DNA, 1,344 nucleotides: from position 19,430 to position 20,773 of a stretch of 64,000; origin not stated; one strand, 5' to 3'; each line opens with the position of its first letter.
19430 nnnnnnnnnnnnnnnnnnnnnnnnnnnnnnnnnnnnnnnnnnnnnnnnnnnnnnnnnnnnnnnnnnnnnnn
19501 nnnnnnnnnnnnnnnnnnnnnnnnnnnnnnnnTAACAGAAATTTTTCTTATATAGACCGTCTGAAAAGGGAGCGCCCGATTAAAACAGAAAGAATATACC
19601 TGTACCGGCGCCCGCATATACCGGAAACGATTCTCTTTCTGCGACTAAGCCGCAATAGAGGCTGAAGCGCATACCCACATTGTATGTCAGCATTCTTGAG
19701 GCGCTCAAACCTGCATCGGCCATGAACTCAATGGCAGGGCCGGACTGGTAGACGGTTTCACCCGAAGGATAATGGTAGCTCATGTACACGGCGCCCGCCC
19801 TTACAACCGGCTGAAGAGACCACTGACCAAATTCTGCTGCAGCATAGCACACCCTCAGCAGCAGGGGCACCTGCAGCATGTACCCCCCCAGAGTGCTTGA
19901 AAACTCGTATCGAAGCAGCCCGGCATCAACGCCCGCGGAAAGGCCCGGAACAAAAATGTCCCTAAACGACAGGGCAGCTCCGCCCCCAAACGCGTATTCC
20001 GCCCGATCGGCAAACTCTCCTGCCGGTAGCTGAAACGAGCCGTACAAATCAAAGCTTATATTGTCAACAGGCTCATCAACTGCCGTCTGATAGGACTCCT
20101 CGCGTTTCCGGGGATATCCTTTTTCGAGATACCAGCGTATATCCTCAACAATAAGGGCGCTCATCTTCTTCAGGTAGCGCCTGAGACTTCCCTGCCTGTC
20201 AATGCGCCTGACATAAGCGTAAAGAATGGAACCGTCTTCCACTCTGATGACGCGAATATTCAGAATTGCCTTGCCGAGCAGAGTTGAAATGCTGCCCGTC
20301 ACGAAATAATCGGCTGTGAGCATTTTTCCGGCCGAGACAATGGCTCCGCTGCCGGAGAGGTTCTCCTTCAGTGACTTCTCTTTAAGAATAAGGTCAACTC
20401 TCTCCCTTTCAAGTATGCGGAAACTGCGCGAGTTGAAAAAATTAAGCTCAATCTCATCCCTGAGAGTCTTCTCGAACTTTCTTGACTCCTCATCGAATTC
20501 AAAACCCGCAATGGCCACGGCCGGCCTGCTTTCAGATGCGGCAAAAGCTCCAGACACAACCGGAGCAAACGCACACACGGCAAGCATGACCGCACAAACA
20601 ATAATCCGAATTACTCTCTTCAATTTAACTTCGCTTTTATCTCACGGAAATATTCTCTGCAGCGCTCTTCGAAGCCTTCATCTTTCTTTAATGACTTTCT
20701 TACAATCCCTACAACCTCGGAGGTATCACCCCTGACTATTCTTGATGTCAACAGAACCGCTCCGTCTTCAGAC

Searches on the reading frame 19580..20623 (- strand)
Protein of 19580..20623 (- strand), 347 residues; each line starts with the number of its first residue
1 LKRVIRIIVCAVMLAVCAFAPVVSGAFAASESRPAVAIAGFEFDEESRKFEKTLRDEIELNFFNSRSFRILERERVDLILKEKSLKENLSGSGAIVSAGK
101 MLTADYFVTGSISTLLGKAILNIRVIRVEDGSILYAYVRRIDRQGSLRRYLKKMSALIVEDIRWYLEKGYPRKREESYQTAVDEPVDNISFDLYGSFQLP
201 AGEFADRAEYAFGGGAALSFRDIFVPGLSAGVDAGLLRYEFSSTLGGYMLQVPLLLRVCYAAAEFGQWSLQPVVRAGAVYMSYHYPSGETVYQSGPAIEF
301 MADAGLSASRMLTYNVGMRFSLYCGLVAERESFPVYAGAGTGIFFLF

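Call 4: search_protein_families(library=pfam, proteins=[window:19580-20623:-], max_evalue=0.1)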
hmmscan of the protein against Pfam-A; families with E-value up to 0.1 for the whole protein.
window:19580-20623:- (347 aa): 3 families
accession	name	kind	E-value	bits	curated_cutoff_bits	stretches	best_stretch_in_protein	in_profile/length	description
PF03783.19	CsgG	-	9.9e-07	28.7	20.8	1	64-114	50-100/210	Curli production assembly/transport component CsgG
PF17680.6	FlgO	-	0.011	16.1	22.6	1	100-139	84-123/130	FlgO protein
PF13036.11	LpoB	-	0.015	15.6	22.3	1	21-115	17-113/147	Peptidoglycan-synthase activator LpoB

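Call 49: search_protein_families(library=ncbifam, proteins=[window:19580-20623:-], max_evalue=0.01)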
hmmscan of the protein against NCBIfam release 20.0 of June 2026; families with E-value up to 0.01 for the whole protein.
window:19580-20623:- (347 aa): 0 families

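Call 74: predict_structure(protein=window:19580-20623:-)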
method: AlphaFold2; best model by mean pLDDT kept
length: 347 residues; sequences in the alignment: 1
mean_pLDDT: 33.3   pTM: 0.25
mean pLDDT of the five models: 33.3, 31.2, 29.1, 28.2, 26.6
residues with pLDDT >= 90: 0; 70-90: 10; 50-70: 8; < 50: 329
segments of 3 or more residues with pLDDT < 50: 19-347
pLDDT, mean of each block of 10 residues (from residue 1): 74 64 38 26 32 31 23 23 28 22 28 28 32 32 33 28 32 26 26 22 29 28 29 35 37 44 35 36 44 41 35 34 38 26 24
secondary structure, 60 per line:
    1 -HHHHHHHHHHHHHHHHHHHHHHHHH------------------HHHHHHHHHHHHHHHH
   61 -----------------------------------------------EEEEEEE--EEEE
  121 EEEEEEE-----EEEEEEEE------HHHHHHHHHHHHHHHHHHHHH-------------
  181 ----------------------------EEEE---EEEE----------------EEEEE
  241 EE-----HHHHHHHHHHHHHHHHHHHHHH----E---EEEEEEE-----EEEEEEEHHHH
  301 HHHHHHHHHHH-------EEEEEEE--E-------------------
elements in order: H2-26 H45-60 E108-114 E117-127 E133-140 H147-167 E209-212 E216-219 E236-242 H248-269 E278-284 E290-296 H297-311 E319-325
